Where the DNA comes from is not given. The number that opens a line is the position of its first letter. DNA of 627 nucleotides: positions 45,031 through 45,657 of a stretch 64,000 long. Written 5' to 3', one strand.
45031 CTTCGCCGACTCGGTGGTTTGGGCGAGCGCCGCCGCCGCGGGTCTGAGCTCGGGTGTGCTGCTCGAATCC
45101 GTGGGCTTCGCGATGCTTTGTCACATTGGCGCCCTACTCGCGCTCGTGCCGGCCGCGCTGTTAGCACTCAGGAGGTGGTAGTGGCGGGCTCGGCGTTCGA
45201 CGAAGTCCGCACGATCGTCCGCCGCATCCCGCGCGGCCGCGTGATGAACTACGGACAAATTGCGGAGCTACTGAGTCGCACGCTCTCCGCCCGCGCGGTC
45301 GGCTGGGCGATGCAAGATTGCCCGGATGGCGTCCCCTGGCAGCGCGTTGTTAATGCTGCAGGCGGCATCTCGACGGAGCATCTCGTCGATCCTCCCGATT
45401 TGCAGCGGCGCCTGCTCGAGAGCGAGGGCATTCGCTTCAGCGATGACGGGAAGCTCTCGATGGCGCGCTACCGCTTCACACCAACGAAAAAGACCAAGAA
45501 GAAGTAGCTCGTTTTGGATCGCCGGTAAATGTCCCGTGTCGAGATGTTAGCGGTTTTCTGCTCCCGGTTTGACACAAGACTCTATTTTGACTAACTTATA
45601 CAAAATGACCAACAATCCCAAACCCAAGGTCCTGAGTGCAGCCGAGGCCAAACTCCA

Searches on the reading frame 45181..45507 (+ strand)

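Call 61: search_protein_families(library=ncbifam, proteins=[window:45181-45507:+], max_evalue=0.01)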
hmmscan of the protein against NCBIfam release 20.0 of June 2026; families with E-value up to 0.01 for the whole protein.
window:45181-45507:+ (108 aa): 4 families
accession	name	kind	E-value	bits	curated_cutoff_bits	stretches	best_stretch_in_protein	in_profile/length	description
NF007626.0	PRK10286.1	equivalog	2.3e-08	34.3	192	1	5-63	88-149/171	methylated-DNA--[protein]-cysteine S-methyltransferase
TIGR00589.1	ogt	superfamily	4e-08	33.2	46.4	1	9-64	7-64/80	methylated-DNA--[protein]-cysteine S-methyltransferase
NF003022.0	PRK03887.1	equivalog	2.5e-06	27.4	164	1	11-84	100-170/175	methylated-DNA--protein-cysteine methyltransferase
NF041132.1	DNA_protcyst_Mta_Thcoc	equivalog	7e-06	26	250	1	11-61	100-150/169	methylated-DNA--protein-cysteine methyltransferase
